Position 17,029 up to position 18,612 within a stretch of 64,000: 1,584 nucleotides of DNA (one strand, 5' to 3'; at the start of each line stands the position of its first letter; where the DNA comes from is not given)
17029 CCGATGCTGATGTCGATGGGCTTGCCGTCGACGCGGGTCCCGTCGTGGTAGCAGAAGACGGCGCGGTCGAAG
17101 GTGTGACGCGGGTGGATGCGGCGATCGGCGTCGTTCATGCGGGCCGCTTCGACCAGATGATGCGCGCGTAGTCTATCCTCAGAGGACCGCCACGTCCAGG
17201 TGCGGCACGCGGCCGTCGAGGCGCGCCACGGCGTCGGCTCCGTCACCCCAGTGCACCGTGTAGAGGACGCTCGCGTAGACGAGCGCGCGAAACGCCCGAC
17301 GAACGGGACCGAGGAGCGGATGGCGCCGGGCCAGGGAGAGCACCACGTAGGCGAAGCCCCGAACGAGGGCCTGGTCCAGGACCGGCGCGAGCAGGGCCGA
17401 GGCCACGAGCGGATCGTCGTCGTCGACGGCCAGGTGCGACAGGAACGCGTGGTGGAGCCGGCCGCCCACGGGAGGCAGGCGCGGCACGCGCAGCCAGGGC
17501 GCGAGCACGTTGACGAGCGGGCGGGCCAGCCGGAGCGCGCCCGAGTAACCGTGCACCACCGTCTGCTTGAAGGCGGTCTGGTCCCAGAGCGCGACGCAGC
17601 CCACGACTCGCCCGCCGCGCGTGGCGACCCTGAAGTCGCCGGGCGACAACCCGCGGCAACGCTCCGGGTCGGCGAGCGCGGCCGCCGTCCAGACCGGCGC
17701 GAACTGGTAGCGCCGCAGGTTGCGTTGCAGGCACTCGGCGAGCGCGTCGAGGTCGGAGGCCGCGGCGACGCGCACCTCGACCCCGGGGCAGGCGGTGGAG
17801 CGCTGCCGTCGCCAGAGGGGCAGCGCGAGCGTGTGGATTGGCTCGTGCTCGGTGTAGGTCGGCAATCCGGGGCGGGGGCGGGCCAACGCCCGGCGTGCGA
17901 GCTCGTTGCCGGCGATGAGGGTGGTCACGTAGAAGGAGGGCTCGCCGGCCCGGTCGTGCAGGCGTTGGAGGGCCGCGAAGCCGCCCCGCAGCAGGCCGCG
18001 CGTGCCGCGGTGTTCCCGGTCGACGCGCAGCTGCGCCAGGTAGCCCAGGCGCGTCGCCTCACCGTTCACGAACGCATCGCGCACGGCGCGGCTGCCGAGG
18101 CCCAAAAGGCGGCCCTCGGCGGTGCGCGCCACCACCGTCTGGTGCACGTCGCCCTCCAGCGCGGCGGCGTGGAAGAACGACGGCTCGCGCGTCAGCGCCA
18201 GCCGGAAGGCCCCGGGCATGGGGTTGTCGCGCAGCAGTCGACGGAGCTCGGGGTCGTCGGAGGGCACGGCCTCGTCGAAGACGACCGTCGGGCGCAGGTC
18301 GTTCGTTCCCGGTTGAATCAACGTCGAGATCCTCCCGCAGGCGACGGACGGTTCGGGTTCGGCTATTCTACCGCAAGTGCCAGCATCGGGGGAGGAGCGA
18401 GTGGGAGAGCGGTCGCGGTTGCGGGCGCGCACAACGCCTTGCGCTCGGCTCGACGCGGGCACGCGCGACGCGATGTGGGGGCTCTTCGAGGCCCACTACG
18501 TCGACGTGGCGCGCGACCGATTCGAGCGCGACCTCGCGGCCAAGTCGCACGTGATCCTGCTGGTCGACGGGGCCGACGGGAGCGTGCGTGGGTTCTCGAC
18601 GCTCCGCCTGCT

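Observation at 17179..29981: Orphan biosynthetic-looking cluster built around four paralogous cobalamin-binding radical SAM enzymes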

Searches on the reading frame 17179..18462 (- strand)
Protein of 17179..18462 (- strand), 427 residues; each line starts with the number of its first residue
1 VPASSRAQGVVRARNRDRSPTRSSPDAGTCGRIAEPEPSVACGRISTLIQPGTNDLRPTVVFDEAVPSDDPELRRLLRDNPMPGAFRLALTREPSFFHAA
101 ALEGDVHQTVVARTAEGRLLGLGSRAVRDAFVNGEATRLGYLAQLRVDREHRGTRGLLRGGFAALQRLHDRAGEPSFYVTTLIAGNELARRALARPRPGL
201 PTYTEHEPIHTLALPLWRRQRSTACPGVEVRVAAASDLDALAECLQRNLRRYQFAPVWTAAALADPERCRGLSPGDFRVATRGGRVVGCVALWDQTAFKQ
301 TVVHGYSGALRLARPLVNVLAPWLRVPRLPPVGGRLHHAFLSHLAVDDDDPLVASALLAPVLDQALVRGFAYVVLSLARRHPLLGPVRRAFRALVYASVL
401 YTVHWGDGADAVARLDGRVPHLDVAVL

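Call 6: search_protein_families(library=pfam, proteins=[window:17179-18462:-], max_evalue=0.01)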
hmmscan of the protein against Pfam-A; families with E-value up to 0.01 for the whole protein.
window:17179-18462:- (427 aa): 0 families

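Call 7: search_protein_families(library=ncbifam, proteins=[window:17179-18462:-], max_evalue=0.01)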
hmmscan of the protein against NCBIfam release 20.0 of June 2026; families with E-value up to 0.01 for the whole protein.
window:17179-18462:- (427 aa): 0 families

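Call 31: find_homologous_proteins(query=window:17179-18321:-)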
Query window:17179-18321:- (380 aa): 389 proteins with E <= 0.001 among 8000 candidates; the best 120 are listed.
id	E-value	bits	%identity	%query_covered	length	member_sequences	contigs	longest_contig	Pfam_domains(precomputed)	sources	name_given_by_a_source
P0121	1.4e-248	843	100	100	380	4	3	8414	-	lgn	-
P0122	1.1e-170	586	74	98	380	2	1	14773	-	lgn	-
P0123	7.7e-170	583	74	98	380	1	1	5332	-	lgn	-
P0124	5.9e-157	541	69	100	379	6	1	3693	-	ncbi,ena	-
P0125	3.5e-141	489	62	100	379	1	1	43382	-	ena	-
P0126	1.5e-135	471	60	98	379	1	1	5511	-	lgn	-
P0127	7.2e-127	442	59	97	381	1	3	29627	-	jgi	-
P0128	7.7e-125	435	60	96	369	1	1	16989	-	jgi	jgi:hypothetical protein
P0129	3.3e-122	427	59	96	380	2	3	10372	-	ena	-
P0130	4.8e-122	426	57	95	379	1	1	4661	-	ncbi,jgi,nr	ncbi:MAG: hypothetical protein GXP54_07085 [Deltaproteobacteria bacterium]|nr:hypothetical protein [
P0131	6.0e-122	426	58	98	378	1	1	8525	-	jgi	jgi:hypothetical protein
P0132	3.7e-118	413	67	81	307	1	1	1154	-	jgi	jgi:hypothetical protein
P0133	4.1e-118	413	55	97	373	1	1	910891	-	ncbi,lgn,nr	ncbi:MAG: hypothetical protein H6739_17605 [Alphaproteobacteria bacterium]|nr:hypothetical protein [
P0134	3.1e-116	407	55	96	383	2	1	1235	-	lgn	-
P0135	3.2e-115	404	56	96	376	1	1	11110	PF00583.32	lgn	-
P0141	2.4e-112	394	56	96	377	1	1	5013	PF00583.32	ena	-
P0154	3.2e-107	377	51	97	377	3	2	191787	PF00583.32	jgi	jgi:hypothetical protein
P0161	3.3e-106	374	52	98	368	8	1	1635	PF00583.32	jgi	jgi:predicted N-acetyltransferase YhbS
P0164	1.1e-105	372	50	96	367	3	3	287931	PF00583.32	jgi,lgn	jgi:hypothetical protein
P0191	1.7e-101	358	52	97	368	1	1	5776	PF00583.32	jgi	jgi:hypothetical protein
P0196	9.9e-101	356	53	96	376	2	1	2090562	-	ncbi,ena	-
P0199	1.3e-100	356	52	97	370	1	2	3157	PF00583.32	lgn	-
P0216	1.5e-98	349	49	98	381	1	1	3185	PF00583.32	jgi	-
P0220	3.6e-98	347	51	97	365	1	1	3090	PF00583.32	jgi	jgi:ribosomal protein S18 acetylase RimI-like enzyme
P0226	9.0e-98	346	47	97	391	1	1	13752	PF00583.32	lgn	-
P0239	1.4e-96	342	46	98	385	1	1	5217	PF00583.32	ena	-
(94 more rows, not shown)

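Call 41: predict_structure(alignment_id=A2)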
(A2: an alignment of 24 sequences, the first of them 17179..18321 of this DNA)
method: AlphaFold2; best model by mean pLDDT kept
length: 380 residues; sequences in the alignment: 24
mean_pLDDT: 91.2   pTM: 0.88
mean pLDDT of the five models: 91.2, 90.9, 90.8, 89.0, 88.7
residues with pLDDT >= 90: 270; 70-90: 97; 50-70: 5; < 50: 8
segments of 3 or more residues with pLDDT < 50: 1-8
pLDDT, mean of each block of 10 residues (from residue 1): 45 92 94 82 86 88 95 95 97 94 87 95 95 90 87 93 94 89 96 98 97 94 91 97 94 88 87 87 90 96 97 96 94 97 92 94 96 84
secondary structure, 60 per line:
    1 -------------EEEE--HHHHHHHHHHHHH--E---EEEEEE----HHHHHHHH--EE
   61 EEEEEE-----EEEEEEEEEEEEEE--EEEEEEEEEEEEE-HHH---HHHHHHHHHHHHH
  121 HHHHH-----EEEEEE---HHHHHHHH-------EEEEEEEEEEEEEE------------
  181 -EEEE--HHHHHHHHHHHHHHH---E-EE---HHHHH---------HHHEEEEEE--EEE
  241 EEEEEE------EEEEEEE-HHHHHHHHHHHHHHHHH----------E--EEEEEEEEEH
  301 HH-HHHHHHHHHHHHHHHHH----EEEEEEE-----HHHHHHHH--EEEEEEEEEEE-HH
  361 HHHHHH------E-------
elements in order: E14-17 H20-32 E39-44 H49-56 E59-66 E72-85 E88-100 H108-125 E131-136 H140-147 E155-168 E182-185 H188-202 H213-217 E230-235 E238-246 E253-259 H261-277 E291-299 H304-320 E325-331 H337-344 E347-357 H359-366

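Call 45: find_encoding_contigs(protein=P0133, flank=10000, max_places=1)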
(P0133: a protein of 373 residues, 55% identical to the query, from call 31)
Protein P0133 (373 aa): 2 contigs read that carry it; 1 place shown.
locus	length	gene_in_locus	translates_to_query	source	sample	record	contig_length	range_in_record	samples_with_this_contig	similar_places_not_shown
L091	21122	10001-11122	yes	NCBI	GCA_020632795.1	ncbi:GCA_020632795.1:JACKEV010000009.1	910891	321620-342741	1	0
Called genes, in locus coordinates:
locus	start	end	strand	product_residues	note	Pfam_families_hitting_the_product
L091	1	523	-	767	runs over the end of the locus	PF02384:N6_Mtase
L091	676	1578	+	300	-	PF00126:HTH_1, PF03466:LysR_substrate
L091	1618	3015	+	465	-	PF13175:AAA_15 (faint), PF13304:AAA_21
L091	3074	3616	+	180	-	-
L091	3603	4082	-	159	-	PF08327:AHSA1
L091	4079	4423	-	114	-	PF01022:HTH_5 (weak), PF12840:HTH_20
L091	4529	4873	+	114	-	PF00903:Glyoxalase (weak), PF18029:Glyoxalase_6 (weak)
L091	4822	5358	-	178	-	PF08327:AHSA1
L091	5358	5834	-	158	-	PF06983:3-dmu-9_3-mt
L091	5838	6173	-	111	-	PF12840:HTH_20, PF01022:HTH_5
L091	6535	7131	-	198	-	PF04191:PEMT, PF04140:ICMT (weak)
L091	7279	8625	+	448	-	PF02310:B12-binding, PF04055:Radical_SAM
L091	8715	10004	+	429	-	PF02310:B12-binding, PF19864:Radical_SAM_N2 (weak), PF04055:Radical_SAM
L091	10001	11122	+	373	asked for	-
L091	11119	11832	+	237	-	-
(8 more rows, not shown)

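Call 46: find_encoding_contigs(protein=P0196, flank=10000, max_places=1)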
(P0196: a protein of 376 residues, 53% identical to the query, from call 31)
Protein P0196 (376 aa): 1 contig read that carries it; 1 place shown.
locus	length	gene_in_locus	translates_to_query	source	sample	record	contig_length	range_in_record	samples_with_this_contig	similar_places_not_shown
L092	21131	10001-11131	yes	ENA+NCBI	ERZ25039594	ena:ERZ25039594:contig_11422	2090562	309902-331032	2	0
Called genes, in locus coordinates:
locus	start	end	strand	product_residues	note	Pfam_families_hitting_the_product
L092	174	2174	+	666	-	PF02645:DegV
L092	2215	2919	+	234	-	PF00106:adh_short, PF08659:KR, PF13561:adh_short_C2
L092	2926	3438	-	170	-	PF03734:YkuD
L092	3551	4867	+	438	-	PF00999:Na_H_Exchanger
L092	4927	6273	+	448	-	PF07969:Amidohydro_3 (weak), PF01979:Amidohydro_1, PF07969:Amidohydro_3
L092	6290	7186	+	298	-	PF00383:dCMP_cyt_deam_1, PF08211:dCMP_cyt_deam_2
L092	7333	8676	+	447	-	PF02310:B12-binding, PF04055:Radical_SAM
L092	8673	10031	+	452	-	PF02310:B12-binding, PF19864:Radical_SAM_N2 (weak), PF04055:Radical_SAM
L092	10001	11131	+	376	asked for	-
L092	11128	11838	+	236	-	-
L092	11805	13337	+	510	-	PF03321:GH3, PF23571:GH3_M, PF23572:GH3_C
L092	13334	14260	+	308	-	PF00487:FA_desaturase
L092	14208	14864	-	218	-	PF14378:PAP2_3, PF01569:PAP2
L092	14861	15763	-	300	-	-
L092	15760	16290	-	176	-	PF13474:SnoaL_3 (weak), PF14534:DUF4440, PF12680:SnoaL_2 (weak)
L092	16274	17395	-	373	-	PF00355:Rieske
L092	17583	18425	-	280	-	-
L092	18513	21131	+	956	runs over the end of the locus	PF00486:Trans_reg_C, PF07719:TPR_2 (faint), PF13414:TPR_11 (faint), PF13424:TPR_12 (weak), PF17874:TPR_MalT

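Call 72: search_protein_families(library=pfam, proteins=[L092:14861-15763:-], max_evalue=0.05)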
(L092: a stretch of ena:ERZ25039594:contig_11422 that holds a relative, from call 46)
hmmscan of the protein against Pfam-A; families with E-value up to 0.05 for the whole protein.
L092:14861-15763:- (300 aa): 0 families

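Call 74: find_related_loci(query=A2, collection=metagenome_contigs, flank=10000)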
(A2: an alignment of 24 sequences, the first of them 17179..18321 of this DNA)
Query A2 (380 aa) in metagenome_contigs; peptide patterns used: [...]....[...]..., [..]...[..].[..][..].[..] (x = any residue, [..] = any of these).
600 stretches matched a pattern (row limit reached: there are more); 528 encode a relative of the query (tblastn E <= 1e-3); the best 80 are kept; 80 distinct loci.
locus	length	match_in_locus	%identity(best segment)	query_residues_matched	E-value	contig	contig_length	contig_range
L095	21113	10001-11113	74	10-380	1e-171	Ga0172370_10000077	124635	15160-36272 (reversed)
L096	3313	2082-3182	55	15-380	7e-120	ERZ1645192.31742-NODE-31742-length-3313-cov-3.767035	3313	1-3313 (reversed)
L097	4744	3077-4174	53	16-380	4e-110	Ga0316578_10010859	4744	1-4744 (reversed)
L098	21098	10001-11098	54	13-380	2e-109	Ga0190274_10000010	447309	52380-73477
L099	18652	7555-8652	51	8-380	1e-106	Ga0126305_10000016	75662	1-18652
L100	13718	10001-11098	53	13-380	2e-105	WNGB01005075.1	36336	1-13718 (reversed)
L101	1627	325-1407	54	18-380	2e-111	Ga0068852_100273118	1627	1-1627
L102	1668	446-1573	47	6-380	2e-111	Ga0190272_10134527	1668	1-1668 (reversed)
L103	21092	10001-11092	51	10-380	1e-103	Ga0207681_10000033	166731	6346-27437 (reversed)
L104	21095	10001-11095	51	15-380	3e-103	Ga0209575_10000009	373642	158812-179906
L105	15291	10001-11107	52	10-380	3e-103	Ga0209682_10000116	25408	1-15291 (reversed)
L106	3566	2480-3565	49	12-374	1e-103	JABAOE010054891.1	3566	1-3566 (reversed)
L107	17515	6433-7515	48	18-380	1e-101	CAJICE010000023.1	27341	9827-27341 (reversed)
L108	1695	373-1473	52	13-380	4e-108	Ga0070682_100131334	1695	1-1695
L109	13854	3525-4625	53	13-380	5e-101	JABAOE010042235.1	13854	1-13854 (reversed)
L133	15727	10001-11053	47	11-380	1e-90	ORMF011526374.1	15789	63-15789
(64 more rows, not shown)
